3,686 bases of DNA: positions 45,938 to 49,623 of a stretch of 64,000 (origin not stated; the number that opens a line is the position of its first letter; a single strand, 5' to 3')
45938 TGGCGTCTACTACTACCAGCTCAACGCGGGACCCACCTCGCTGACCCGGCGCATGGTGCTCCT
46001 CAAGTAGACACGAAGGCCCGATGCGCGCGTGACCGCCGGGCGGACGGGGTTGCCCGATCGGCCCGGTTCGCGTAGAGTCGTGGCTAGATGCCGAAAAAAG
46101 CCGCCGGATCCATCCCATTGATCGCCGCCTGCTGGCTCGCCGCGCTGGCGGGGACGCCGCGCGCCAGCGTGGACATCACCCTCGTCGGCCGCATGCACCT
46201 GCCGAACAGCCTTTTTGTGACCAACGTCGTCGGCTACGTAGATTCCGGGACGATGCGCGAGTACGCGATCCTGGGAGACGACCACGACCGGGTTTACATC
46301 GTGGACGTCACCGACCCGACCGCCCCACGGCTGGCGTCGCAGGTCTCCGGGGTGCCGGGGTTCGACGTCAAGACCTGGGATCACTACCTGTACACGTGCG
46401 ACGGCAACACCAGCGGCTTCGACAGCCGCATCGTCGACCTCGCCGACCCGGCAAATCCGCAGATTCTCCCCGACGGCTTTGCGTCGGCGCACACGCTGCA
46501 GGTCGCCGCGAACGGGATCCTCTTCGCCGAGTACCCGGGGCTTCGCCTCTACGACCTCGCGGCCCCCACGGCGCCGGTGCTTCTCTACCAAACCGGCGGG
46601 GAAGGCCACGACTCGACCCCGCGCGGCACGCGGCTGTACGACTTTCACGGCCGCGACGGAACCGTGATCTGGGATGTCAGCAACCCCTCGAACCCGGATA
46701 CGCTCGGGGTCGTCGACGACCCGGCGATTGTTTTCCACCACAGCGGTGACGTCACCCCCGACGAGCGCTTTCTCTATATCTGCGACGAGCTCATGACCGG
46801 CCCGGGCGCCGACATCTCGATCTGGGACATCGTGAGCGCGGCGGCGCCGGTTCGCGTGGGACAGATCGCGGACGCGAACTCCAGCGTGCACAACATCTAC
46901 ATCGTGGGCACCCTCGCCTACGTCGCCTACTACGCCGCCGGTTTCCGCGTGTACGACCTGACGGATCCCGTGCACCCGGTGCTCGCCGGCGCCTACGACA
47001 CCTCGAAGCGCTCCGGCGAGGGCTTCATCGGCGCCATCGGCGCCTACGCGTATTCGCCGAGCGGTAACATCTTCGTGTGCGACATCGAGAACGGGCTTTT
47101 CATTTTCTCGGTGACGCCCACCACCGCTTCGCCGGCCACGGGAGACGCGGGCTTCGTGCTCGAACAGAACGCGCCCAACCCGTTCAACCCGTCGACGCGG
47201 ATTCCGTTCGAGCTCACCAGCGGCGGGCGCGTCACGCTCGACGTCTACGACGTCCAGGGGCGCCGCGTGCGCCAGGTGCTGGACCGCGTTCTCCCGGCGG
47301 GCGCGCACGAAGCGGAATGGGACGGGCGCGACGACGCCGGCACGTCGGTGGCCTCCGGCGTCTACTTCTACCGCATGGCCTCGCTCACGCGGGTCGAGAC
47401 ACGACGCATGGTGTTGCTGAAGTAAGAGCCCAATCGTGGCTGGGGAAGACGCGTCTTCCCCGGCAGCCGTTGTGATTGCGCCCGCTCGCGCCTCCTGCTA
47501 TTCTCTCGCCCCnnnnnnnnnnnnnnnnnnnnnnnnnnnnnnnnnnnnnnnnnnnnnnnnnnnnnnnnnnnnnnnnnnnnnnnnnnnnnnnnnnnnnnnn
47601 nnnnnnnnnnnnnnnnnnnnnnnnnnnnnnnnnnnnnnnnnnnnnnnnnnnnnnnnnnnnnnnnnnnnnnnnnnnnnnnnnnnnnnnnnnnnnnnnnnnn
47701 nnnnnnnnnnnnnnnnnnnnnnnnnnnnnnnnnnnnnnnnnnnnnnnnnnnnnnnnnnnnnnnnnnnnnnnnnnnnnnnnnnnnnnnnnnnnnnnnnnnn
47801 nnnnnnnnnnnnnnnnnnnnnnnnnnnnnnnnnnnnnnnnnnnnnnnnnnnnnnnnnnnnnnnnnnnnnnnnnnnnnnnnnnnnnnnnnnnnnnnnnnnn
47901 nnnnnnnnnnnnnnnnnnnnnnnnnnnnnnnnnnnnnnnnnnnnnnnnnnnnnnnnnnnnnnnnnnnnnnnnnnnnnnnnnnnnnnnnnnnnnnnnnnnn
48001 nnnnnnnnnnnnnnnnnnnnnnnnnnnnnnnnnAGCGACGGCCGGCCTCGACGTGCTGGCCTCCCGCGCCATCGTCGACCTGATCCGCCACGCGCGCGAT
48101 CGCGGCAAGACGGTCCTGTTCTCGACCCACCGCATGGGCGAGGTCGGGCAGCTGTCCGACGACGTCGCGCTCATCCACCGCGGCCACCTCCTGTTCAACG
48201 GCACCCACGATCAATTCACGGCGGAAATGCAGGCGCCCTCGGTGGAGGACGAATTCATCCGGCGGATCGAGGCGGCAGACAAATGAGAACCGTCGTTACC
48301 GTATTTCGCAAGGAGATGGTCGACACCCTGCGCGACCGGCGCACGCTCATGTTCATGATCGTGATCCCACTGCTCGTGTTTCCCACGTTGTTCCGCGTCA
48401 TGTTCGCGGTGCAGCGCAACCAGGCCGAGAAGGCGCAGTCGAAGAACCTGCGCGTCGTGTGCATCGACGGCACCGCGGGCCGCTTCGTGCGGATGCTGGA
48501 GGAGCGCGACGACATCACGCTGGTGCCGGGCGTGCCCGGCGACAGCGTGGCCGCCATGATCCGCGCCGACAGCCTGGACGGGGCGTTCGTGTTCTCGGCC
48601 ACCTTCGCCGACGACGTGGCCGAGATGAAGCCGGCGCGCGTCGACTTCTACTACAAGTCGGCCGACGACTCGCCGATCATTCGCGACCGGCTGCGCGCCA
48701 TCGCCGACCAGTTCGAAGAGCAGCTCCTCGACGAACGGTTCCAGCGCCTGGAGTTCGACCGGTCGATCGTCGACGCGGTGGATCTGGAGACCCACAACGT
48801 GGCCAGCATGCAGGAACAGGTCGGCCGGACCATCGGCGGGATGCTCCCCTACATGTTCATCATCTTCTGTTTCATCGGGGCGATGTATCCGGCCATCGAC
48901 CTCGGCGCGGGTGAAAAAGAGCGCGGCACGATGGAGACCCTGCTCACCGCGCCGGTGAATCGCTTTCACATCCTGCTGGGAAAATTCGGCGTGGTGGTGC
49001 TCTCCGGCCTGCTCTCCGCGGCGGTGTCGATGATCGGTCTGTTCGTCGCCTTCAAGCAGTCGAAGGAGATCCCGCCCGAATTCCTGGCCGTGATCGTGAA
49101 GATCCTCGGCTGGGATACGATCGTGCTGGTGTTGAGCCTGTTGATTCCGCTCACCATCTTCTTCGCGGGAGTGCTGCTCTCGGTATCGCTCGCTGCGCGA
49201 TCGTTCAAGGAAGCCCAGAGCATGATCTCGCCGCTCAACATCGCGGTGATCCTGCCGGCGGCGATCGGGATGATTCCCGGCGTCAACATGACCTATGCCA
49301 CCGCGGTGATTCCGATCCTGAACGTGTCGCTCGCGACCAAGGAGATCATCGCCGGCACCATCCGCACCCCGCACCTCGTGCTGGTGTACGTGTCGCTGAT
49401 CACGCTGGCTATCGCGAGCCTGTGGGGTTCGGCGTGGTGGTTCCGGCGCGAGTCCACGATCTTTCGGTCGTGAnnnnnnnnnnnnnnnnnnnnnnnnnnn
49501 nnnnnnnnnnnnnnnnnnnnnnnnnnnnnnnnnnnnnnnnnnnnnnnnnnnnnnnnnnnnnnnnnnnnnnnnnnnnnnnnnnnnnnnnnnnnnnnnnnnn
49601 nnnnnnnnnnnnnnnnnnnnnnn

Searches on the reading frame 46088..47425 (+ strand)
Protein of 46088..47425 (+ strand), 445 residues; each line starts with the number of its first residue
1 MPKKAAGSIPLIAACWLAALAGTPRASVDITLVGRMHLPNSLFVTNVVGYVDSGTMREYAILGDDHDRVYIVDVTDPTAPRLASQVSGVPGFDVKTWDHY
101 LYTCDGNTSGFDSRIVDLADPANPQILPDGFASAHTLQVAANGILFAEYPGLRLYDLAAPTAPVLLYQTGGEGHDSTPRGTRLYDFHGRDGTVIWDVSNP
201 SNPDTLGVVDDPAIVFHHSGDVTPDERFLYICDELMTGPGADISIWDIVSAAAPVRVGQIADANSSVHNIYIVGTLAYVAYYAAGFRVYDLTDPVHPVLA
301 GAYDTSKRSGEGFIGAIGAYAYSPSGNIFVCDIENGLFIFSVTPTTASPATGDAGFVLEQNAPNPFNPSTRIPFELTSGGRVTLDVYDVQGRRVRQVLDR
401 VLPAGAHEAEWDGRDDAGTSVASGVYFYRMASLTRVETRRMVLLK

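Call 84: search_protein_families(library=pfam, proteins=[window:46088-47425:+], max_evalue=0.00001)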
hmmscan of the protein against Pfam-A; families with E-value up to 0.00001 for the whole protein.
window:46088-47425:+ (445 aa): 2 families
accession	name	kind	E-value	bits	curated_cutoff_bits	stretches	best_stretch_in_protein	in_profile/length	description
PF13860.13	FlgD_ig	-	9.7e-10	38.7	27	1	380-432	23-75/79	FlgD Ig-like domain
PF08309.17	LVIVD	-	9.8e-10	38.1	20.2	0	267-305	4-42/42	LVIVD repeat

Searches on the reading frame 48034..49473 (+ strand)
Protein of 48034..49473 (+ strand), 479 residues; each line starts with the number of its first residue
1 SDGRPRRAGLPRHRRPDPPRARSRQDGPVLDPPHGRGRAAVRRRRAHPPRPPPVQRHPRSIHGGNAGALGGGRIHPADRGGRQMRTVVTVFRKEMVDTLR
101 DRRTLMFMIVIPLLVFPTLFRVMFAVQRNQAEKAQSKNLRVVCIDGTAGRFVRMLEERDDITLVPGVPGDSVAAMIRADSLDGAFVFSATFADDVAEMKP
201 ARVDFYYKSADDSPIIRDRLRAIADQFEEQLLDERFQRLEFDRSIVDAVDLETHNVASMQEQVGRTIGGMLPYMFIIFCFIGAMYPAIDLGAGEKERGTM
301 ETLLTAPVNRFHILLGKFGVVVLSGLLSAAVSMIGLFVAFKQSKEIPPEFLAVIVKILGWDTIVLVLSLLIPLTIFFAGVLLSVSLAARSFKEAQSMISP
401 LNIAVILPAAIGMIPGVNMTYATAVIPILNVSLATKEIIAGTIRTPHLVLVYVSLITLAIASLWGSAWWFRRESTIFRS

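Call 84: search_protein_families(library=pfam, proteins=[window:48034-49473:+], max_evalue=0.00001)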
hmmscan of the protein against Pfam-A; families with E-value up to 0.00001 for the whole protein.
window:48034-49473:+ (479 aa): 3 families
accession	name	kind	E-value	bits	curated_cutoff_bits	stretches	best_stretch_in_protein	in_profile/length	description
PF12698.13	ABC2_membrane_3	-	1e-26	94.3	31.6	1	102-464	1-343/347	ABC-2 family transporter protein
PF12679.13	ABC2_membrane_2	-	9.8e-21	74.7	27.2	1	89-429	2-218/283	ABC-2 family transporter protein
PF12730.13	ABC2_membrane_4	-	2.8e-06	27.9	27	1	274-386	55-171/179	ABC-2 family transporter protein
